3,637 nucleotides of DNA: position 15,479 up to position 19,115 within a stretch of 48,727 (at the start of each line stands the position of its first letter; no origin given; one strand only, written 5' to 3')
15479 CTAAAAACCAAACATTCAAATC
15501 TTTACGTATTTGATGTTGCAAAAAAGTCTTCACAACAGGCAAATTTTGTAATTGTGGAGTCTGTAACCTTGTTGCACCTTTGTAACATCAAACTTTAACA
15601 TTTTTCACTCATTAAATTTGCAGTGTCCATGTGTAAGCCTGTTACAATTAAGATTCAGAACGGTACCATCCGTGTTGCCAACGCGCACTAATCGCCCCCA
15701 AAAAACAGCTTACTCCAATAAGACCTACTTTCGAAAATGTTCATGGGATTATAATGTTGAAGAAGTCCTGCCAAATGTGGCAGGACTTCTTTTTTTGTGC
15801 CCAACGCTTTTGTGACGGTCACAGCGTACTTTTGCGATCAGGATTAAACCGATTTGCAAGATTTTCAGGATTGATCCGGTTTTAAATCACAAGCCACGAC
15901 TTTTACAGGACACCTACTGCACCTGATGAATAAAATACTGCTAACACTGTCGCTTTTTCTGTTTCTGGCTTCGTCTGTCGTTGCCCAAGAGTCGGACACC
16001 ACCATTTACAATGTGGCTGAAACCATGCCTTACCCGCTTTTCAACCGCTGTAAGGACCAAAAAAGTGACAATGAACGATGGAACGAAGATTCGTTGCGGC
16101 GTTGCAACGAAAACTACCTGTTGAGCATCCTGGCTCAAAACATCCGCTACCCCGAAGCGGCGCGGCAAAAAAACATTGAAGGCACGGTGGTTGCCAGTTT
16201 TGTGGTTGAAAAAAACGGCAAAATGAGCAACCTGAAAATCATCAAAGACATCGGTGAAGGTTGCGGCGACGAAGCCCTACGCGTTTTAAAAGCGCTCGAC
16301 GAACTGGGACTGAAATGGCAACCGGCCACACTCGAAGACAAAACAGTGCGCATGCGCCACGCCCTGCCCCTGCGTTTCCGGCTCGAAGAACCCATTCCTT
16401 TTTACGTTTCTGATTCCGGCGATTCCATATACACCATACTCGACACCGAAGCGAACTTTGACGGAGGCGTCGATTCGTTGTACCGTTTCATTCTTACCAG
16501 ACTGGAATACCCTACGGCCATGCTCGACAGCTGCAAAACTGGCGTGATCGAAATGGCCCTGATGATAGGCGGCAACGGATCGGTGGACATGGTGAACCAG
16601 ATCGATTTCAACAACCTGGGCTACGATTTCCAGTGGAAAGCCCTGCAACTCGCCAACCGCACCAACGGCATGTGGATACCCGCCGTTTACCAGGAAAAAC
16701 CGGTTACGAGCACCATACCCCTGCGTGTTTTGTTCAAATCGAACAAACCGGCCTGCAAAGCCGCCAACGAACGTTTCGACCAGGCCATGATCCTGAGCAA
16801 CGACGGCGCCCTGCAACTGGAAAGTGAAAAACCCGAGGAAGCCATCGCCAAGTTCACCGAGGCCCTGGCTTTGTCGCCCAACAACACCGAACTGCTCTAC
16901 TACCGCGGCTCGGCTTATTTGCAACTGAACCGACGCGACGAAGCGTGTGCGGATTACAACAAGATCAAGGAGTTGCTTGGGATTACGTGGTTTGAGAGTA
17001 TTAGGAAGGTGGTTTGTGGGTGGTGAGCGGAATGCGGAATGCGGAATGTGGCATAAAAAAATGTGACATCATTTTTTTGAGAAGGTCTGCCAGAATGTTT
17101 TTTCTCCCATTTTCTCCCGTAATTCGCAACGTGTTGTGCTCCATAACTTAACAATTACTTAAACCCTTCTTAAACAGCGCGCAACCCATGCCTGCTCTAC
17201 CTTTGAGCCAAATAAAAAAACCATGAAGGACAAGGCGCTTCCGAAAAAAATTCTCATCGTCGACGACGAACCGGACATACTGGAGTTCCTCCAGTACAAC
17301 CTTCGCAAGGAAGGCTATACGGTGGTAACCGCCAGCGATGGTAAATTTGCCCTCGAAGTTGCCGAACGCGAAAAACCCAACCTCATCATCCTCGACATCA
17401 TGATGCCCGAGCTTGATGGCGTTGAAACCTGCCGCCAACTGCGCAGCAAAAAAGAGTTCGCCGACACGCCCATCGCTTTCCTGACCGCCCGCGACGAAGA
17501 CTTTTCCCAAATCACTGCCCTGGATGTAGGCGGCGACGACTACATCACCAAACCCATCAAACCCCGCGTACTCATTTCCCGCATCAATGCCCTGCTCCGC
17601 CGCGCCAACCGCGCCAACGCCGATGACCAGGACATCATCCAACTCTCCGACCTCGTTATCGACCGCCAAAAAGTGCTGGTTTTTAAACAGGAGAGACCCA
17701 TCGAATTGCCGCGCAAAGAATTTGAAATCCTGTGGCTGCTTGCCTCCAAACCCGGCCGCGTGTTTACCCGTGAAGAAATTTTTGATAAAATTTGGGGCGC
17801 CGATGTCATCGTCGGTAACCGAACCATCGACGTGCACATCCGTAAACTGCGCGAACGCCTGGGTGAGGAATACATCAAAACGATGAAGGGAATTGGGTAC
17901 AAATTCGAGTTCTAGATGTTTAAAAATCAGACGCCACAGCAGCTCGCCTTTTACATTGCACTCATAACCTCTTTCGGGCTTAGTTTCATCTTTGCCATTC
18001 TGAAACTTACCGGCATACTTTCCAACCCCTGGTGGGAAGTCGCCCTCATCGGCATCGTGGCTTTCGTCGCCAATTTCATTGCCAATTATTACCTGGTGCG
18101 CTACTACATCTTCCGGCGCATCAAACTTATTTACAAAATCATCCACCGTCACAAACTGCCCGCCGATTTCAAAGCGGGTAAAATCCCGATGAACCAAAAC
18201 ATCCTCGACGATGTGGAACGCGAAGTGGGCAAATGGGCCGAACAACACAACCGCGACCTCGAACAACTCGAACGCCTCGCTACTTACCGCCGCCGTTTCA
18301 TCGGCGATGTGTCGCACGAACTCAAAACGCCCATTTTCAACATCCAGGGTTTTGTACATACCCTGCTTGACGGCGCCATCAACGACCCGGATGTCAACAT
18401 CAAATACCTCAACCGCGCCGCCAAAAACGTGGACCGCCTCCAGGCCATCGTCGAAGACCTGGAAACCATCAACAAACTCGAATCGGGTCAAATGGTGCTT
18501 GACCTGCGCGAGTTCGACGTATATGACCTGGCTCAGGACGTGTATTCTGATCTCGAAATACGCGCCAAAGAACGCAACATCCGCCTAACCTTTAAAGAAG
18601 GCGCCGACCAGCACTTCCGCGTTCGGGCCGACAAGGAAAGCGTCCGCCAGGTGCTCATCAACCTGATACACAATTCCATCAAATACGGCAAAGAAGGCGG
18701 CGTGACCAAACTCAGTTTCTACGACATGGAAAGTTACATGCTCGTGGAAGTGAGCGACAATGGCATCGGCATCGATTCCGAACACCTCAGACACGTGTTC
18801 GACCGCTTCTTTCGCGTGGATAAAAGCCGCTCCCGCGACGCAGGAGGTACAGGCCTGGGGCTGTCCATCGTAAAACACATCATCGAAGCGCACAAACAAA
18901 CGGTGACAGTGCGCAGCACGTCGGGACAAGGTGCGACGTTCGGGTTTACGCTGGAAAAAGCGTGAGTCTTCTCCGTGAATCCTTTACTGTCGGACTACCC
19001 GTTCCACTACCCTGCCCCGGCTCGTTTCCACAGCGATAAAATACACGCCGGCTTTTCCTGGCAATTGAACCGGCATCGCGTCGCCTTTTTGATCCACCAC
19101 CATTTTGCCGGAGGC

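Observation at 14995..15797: ORF-free 1.17-kb gap with four same-strand copies of a 14-nt motif, two at a fixed 10-nt distance from strong terminators, and a duplicated 61-nt upstream module: candidate sRNA or micro-peptide gene cluster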

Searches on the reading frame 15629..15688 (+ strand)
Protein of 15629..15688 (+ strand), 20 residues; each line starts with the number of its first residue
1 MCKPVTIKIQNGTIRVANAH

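Call 73: search_protein_families(library=pfam, proteins=[window:15629-15688:+], max_evalue=0.01)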
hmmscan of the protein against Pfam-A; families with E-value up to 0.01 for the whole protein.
seq(20 aa): 0 families

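Call 77: search_protein_families(library=ncbifam, proteins=[window:15629-15688:+], max_evalue=0.01)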
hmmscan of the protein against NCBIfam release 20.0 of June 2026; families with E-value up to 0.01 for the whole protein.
seq(20 aa): 0 families
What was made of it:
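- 15629..15691 (+): Conserved 20-codon gene: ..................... There is no Pfam or NCBIfam match (calls 73, 77).
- Tried and rejected: Micro-ORF against Pfam and NCBIfam: nothing (calls 73, 77).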

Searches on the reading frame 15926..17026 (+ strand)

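Call 7: search_protein_families(library=pfam, proteins=[window:15926-17026:+])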
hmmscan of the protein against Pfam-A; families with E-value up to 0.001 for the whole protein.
window:15926-17026:+ (366 aa): 8 families
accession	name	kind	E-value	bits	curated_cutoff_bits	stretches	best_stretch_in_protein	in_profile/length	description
PF03544.19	TonB_C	-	6.5e-19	68.6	24.6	1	72-153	2-79/79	Gram-negative bacterial TonB protein C-terminal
PF07719.23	TPR_2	-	5.1e-09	36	27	0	322-350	2-30/34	Tetratricopeptide repeat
PF00515.34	TPR_1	-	1.9e-07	31.1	27.8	0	289-320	3-34/34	Tetratricopeptide repeat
PF14559.12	TPR_19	-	8.4e-07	29.7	25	1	298-340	2-44/68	Tetratricopeptide repeat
PF13432.12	TPR_16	-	2.9e-06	28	32.7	1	297-347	7-57/65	Tetratricopeptide repeat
PF13414.12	TPR_11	-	5e-06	26.6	26.8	1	304-334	11-41/42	TPR repeat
PF13181.12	TPR_8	-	0.00051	20.4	25.7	0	323-349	3-29/34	Tetratricopeptide repeat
PF13431.12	TPR_17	-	0.00092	19.7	24.4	0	310-341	2-33/34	Tetratricopeptide repeat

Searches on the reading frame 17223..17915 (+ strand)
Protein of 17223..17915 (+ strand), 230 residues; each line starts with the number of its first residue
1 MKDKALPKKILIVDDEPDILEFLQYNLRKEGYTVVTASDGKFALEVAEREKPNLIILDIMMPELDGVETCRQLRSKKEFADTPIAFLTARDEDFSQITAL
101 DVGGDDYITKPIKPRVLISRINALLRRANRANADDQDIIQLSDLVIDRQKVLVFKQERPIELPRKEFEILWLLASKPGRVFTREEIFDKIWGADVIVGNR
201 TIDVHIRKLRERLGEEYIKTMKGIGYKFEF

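Call 7: search_protein_families(library=pfam, proteins=[window:17223-17915:+])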
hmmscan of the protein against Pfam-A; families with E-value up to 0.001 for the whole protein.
window:17223-17915:+ (230 aa): 3 families
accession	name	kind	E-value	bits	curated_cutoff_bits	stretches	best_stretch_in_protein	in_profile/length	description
PF00072.30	Response_reg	-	1.4e-31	109.3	30.2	1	10-121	1-110/111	Response regulator receiver domain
PF00486.34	Trans_reg_C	-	1.7e-24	86.1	26.2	1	158-228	2-77/77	Transcriptional regulatory protein, C terminal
PF23198.2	PDE8A_N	-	0.00058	20.2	29.6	1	8-90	11-94/147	PDE8A-like, N-terminal domain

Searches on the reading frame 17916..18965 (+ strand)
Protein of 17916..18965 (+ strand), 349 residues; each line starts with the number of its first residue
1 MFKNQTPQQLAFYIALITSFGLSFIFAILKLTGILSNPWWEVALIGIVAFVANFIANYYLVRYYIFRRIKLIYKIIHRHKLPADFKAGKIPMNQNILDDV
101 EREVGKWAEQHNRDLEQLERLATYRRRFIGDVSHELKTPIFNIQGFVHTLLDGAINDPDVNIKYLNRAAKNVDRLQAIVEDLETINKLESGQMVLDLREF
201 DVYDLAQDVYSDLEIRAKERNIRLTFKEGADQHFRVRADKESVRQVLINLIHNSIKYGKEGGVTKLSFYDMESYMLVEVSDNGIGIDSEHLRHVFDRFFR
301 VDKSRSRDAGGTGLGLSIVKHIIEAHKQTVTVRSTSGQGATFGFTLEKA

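Call 7: search_protein_families(library=pfam, proteins=[window:17916-18965:+])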
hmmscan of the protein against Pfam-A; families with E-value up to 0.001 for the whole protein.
window:17916-18965:+ (349 aa): 2 families
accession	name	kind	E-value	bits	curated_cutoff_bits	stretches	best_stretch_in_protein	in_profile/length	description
PF02518.31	HATPase_c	-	1.3e-26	93.6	26.4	1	239-347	2-108/111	Histidine kinase-, DNA gyrase B-, and HSP90-like ATPase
PF00512.31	HisKA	-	1.3e-14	54.4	26.9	1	125-191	2-66/66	His Kinase A (phospho-acceptor) domain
